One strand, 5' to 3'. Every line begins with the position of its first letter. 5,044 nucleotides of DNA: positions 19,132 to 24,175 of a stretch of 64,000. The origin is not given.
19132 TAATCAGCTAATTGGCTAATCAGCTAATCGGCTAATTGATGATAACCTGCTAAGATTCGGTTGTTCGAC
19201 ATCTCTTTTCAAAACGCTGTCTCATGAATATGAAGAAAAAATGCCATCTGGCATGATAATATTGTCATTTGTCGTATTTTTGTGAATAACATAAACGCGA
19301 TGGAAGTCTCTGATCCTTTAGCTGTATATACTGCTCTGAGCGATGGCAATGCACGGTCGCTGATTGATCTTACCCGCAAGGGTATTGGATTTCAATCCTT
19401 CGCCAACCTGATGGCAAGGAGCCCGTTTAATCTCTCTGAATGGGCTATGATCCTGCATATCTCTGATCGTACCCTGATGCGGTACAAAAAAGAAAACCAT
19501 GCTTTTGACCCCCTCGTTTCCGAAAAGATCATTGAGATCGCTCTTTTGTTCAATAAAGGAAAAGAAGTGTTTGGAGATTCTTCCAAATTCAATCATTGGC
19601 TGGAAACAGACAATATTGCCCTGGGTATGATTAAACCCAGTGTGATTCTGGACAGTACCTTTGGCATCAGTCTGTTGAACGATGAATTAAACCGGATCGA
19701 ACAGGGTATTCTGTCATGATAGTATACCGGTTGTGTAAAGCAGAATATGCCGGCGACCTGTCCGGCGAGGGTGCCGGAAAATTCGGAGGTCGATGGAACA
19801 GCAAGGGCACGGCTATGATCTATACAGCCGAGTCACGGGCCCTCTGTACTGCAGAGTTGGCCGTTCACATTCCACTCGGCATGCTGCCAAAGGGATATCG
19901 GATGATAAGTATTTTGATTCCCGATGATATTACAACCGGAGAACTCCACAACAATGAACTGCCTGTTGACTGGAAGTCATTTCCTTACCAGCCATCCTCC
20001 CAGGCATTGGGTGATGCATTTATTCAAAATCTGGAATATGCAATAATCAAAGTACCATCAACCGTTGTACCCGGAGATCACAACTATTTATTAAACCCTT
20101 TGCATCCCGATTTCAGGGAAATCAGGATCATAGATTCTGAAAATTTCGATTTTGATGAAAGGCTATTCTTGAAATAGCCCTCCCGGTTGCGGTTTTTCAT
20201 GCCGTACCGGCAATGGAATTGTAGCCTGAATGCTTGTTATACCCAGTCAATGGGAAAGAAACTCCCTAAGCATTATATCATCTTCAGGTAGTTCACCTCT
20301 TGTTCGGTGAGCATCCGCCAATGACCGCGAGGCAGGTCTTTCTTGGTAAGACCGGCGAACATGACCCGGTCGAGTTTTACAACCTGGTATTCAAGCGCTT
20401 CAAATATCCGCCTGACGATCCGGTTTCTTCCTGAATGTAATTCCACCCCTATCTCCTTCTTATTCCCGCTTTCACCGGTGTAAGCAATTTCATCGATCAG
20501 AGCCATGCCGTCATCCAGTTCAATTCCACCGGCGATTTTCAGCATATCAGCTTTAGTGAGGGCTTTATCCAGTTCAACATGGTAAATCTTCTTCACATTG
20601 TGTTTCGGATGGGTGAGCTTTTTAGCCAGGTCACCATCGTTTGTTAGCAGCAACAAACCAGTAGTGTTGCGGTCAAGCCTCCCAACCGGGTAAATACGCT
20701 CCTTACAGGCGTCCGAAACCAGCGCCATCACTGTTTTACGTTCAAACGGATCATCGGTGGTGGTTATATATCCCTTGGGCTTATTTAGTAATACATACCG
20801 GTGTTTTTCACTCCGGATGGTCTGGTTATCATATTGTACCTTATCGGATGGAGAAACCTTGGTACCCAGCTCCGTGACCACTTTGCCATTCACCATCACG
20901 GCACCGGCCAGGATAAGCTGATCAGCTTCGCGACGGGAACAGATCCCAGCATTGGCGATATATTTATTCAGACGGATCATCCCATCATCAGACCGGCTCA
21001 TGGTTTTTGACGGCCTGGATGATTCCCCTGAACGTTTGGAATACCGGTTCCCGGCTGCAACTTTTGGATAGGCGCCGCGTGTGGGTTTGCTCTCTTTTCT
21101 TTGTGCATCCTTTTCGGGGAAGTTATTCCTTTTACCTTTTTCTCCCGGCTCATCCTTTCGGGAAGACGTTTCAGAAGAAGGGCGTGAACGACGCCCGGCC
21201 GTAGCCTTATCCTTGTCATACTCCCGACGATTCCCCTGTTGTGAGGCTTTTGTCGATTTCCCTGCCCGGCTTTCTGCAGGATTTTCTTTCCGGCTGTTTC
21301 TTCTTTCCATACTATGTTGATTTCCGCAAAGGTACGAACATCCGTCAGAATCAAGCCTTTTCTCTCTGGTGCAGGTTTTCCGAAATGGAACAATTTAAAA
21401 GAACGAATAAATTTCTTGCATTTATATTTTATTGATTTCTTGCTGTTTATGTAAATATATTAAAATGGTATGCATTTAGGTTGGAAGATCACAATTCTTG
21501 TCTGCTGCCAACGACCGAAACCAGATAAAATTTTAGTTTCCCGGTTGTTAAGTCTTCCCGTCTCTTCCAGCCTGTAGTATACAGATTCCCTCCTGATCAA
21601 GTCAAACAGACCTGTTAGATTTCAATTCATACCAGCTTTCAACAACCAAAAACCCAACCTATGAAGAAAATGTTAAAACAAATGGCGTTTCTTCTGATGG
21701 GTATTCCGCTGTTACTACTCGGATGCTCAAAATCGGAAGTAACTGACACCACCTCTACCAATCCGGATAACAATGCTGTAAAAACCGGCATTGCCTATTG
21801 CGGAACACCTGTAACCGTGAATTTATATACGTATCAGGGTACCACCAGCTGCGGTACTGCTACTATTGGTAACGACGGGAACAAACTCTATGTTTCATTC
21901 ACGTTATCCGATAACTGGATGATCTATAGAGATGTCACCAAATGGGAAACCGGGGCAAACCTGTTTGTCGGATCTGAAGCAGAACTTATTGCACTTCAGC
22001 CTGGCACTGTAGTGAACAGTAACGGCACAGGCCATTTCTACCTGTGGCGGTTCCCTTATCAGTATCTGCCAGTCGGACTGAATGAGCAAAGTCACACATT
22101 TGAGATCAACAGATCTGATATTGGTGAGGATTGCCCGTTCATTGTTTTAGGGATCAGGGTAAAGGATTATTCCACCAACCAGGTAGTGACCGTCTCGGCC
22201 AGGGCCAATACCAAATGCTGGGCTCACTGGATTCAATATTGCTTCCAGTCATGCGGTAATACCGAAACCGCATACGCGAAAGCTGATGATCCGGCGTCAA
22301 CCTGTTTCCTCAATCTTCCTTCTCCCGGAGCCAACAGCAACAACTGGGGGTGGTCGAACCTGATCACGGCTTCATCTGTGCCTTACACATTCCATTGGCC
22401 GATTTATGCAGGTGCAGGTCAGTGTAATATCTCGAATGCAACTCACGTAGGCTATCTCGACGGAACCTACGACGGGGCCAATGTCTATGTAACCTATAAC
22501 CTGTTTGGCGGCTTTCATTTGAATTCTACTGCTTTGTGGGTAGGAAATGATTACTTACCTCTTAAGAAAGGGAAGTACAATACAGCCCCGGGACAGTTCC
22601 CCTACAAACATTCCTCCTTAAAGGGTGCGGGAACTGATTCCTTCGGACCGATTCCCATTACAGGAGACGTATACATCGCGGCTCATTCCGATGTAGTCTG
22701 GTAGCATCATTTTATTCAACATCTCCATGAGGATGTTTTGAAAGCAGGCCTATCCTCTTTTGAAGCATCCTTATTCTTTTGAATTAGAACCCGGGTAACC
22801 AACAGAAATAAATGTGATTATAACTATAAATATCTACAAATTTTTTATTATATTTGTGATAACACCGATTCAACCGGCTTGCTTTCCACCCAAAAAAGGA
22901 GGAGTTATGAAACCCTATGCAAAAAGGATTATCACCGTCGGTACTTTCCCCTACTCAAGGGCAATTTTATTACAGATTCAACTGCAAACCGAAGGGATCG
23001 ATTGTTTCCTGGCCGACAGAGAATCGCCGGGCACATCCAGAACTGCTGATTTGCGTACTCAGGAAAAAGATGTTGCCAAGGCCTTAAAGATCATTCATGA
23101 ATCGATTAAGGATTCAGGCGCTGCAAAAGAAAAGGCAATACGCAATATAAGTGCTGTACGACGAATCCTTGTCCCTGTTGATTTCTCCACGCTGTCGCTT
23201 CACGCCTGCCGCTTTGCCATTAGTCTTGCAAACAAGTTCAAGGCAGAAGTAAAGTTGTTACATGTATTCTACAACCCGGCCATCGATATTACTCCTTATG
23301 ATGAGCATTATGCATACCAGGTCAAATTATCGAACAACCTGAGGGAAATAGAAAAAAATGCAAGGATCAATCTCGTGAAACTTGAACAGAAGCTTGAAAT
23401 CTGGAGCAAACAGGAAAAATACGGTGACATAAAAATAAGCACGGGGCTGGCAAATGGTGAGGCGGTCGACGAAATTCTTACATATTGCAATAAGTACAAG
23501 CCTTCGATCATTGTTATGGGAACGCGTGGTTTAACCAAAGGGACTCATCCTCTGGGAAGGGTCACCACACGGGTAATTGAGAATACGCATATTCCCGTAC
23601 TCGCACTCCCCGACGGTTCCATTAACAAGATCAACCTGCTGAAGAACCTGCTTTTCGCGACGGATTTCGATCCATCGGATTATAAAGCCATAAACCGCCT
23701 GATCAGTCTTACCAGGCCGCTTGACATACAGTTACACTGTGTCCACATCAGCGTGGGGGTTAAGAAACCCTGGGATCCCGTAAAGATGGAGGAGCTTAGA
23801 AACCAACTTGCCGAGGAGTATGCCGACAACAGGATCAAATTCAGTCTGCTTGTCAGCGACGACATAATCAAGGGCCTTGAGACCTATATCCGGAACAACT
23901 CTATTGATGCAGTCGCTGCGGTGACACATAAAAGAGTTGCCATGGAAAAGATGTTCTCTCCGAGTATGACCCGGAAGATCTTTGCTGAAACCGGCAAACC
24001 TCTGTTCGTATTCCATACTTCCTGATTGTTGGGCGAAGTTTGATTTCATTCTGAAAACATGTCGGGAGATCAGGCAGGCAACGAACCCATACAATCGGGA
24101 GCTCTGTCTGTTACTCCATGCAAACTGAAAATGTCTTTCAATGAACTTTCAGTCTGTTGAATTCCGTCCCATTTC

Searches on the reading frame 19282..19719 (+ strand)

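Call 8: search_protein_families(library=pfam, proteins=[window:19282-19719:+], max_evalue=0.001)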
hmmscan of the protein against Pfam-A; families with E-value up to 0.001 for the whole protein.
window:19282-19719:+ (145 aa): 2 families
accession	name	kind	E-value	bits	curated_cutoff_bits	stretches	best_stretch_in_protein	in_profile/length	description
PF20432.4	Xre-like-HTH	-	2.5e-10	41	25.8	1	27-87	2-62/63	Antitoxin Xre-like helix-turn-helix domain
PF09722.15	Xre_MbcA_ParS_C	-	4.1e-08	33.5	24.5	1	94-142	3-51/51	Antitoxin Xre/MbcA/ParS C-terminal toxin-binding domain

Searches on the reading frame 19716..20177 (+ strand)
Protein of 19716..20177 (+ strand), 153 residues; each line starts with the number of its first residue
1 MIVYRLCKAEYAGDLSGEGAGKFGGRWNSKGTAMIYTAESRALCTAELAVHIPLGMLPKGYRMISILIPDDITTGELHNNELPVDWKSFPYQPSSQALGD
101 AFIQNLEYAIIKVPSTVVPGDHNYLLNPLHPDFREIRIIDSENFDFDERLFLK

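Call 8: search_protein_families(library=pfam, proteins=[window:19716-20177:+], max_evalue=0.001)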
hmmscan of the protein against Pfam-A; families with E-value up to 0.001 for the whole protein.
window:19716-20177:+ (153 aa): 1 family
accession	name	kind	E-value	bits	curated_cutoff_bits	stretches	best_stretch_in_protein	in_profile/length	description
PF08808.17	RES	-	7.6e-28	97.9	23.2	1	3-147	2-157/157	RES domain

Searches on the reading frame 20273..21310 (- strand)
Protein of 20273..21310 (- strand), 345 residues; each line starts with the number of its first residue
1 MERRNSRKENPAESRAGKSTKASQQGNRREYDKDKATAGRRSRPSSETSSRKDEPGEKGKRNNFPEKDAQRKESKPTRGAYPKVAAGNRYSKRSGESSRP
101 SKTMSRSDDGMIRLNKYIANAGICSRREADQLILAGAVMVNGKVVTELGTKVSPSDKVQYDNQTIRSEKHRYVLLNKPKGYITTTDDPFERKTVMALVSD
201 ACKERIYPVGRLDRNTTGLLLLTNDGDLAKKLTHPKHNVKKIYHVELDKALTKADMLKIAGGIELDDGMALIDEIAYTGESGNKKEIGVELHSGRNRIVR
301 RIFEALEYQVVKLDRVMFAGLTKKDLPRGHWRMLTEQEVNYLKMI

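Call 8: search_protein_families(library=pfam, proteins=[window:20273-21310:-], max_evalue=0.001)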
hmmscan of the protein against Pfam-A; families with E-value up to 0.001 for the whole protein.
window:20273-21310:- (345 aa): 4 families
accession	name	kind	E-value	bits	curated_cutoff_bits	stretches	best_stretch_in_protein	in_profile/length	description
PF00849.27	PseudoU_synth_2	-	3.2e-24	86.3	26.8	1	172-305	2-152/152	RNA pseudouridylate synthase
PF01479.30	S4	-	1.5e-14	53.9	22.8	1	113-158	2-48/48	S4 domain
PF22421.1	SYY_C-terminal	-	9.7e-07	29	27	1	112-175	19-83/83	Tyrosine--tRNA ligase SYY-like C-terminal domain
PF13275.11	S4_2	-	3.1e-05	24.2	24.6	1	110-166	6-63/65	S4 domain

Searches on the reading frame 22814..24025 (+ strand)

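Call 8: search_protein_families(library=pfam, proteins=[window:22814-24025:+], max_evalue=0.001)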
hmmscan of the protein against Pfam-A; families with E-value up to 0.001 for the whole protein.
window:22814-24025:+ (403 aa): 1 family
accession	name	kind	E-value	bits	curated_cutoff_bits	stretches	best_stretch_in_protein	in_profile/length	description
PF00582.32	Usp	-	9.8e-31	107.6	24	2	116-265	3-140/141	Universal stress protein family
